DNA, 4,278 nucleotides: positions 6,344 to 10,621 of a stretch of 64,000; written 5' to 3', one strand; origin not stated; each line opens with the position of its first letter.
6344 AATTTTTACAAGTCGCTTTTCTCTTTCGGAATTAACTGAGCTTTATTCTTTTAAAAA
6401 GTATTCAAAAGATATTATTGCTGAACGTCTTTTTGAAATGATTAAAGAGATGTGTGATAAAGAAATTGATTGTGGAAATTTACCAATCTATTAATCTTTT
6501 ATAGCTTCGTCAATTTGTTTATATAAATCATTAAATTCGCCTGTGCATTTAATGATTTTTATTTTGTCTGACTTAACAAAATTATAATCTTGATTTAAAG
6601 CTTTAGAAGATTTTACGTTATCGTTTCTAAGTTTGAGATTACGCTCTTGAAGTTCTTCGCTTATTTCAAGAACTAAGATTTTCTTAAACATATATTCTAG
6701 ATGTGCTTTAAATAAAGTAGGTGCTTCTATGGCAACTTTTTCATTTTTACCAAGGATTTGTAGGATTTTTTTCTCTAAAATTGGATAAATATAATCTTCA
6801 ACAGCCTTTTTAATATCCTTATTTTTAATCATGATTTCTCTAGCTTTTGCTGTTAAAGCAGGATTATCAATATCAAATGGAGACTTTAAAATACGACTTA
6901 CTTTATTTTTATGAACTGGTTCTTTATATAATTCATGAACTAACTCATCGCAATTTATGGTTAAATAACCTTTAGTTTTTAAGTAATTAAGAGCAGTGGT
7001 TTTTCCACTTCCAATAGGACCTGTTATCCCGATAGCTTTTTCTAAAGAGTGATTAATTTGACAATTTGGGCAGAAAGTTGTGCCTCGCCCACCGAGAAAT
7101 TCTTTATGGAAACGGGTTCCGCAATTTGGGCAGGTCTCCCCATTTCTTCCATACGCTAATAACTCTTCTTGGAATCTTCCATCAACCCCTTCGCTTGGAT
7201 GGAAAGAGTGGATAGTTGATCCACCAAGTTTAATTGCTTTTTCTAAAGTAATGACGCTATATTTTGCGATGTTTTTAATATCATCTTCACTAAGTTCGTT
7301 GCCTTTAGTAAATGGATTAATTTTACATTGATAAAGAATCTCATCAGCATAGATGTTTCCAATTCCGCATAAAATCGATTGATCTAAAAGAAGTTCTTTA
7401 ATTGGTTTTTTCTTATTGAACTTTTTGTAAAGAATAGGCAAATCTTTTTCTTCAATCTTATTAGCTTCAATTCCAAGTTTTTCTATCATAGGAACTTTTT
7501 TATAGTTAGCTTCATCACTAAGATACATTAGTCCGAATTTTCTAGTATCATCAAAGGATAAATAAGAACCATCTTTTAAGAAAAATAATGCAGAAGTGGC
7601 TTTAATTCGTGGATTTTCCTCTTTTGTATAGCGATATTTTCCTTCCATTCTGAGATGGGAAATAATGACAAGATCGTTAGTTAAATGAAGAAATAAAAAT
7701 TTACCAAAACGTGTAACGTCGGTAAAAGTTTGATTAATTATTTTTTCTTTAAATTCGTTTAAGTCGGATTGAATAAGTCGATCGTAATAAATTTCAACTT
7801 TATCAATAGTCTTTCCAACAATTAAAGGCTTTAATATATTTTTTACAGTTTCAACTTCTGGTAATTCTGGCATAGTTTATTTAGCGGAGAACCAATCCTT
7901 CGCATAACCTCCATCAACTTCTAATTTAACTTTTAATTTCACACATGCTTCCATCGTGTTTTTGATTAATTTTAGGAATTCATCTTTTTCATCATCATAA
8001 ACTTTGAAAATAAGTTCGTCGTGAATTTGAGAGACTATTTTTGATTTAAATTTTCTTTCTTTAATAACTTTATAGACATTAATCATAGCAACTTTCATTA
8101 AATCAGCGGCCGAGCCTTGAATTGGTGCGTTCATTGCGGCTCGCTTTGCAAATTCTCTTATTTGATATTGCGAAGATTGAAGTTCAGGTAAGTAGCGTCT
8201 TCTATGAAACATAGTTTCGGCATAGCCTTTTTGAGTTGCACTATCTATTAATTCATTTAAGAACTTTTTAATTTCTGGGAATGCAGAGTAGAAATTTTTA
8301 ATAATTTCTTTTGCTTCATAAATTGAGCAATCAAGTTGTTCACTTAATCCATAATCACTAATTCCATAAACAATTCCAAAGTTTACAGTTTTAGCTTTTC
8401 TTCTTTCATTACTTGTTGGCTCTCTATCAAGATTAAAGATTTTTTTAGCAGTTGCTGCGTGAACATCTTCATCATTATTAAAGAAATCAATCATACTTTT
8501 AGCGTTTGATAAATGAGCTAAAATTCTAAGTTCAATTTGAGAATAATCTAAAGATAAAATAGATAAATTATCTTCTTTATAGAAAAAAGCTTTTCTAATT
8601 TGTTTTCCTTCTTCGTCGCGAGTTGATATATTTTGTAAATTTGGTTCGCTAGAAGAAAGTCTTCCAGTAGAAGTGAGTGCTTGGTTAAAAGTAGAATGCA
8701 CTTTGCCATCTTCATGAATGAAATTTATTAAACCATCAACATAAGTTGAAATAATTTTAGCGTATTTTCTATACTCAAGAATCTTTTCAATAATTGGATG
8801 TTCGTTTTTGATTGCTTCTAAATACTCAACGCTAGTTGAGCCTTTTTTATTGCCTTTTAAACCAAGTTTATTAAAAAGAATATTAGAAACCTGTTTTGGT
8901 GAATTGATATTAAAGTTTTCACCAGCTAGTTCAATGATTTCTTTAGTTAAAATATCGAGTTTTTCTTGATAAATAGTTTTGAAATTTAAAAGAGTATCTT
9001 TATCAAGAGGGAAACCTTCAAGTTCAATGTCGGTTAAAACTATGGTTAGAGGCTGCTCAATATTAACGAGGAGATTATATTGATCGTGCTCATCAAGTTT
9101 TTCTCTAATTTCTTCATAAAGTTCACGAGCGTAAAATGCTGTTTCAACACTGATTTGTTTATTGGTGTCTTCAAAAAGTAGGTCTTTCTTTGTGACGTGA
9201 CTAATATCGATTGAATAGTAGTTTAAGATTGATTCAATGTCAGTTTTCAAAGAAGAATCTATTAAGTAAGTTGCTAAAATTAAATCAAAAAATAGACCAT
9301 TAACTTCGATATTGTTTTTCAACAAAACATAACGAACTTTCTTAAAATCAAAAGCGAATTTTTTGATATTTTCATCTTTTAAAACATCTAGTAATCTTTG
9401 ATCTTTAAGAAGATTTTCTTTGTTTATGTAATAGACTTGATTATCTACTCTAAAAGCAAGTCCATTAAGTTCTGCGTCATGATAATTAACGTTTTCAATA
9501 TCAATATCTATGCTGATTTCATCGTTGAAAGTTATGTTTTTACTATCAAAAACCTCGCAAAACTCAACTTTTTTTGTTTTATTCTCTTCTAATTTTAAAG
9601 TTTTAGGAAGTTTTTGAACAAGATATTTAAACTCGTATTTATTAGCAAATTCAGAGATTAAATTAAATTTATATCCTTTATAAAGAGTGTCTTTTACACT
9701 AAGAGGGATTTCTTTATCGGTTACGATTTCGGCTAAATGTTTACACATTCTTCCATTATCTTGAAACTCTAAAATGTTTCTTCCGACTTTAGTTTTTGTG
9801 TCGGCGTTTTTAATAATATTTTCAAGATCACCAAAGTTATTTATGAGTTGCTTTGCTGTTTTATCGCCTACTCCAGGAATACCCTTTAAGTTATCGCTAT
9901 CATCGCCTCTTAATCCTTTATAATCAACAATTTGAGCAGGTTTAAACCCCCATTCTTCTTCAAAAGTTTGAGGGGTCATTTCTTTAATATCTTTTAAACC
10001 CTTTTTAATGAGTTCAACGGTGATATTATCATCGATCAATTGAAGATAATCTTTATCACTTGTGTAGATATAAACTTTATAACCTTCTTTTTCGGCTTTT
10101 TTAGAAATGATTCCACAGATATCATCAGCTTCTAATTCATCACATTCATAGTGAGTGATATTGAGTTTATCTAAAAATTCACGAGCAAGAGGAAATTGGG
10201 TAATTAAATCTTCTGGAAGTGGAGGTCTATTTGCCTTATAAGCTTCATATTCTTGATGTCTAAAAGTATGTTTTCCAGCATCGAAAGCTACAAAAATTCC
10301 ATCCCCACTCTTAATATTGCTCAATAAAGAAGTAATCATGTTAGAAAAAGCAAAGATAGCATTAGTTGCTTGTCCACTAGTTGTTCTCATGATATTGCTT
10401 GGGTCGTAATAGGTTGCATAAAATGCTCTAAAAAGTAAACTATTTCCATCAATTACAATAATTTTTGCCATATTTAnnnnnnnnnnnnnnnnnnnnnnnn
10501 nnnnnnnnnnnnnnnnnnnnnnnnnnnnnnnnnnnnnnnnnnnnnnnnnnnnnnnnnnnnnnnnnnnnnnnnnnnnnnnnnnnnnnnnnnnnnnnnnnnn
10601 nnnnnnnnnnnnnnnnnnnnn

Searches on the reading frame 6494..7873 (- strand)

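Call 89: search_protein_families(library=pfam, proteins=[window:6494-7873:-], max_evalue=0.00001)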
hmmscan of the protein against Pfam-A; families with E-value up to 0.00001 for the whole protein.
window:6494-7873:- (460 aa): 4 families
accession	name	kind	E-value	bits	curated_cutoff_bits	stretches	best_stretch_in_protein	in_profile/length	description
PF01149.29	Fapy_DNA_glyco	-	2.6e-31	109.1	25.5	1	1-115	1-116/117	Formamidopyrimidine-DNA glycosylase N-terminal domain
PF06831.19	H2TH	-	2.4e-22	79.2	34.7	1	135-223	3-91/93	Formamidopyrimidine-DNA glycosylase H2TH domain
PF01121.26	CoaE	-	3.6e-13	50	27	1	281-422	3-148/180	Dephospho-CoA kinase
PF06827.20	zf-FPG_IleRS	-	2.7e-08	33.9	21.3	1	245-272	1-28/30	Zinc finger found in FPG and IleRS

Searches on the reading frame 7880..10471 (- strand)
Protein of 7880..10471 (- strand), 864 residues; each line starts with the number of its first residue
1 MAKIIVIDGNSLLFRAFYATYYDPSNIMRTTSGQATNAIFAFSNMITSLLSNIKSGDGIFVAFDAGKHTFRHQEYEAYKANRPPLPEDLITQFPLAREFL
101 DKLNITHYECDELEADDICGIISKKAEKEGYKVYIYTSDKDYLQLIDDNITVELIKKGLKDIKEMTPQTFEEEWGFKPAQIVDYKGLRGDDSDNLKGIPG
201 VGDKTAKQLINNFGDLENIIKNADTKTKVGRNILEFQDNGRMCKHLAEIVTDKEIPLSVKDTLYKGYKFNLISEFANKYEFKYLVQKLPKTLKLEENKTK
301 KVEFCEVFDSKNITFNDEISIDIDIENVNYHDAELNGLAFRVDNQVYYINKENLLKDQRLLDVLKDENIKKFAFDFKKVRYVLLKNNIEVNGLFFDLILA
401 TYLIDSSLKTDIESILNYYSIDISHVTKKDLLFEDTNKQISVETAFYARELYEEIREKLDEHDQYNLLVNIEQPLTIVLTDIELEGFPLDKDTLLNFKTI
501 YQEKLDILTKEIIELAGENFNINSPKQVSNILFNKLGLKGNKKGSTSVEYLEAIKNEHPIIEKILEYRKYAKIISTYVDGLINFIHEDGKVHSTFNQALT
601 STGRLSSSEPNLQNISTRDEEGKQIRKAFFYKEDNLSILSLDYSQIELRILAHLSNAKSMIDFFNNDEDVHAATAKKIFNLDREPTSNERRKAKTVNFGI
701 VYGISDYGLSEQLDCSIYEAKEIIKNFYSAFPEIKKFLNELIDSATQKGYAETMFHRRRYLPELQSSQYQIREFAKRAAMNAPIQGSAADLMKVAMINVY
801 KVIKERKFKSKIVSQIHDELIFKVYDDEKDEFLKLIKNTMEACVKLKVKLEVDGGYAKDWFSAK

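Call 89: search_protein_families(library=pfam, proteins=[window:7880-10471:-], max_evalue=0.00001)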
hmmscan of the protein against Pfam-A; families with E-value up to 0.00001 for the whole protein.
window:7880-10471:- (864 aa): 4 families
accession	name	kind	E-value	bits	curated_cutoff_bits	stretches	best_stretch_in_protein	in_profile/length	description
PF00476.26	DNA_pol_A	-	4.8e-144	480.4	34.3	1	493-861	3-380/381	DNA polymerase family A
PF02739.22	5_3_exonuc_N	-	4.7e-53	179.7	34.3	1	3-175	1-164/164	5'-3' exonuclease, N-terminal resolvase-like domain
PF01367.25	5_3_exonuc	-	2.7e-27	95.6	40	1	177-266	2-93/97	5'-3' exonuclease, C-terminal SAM fold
PF22619.2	DNA_polI_exo1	-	1.5e-20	73.9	27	1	323-421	3-102/140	DNA polymerase I, ribonuclease H-like domain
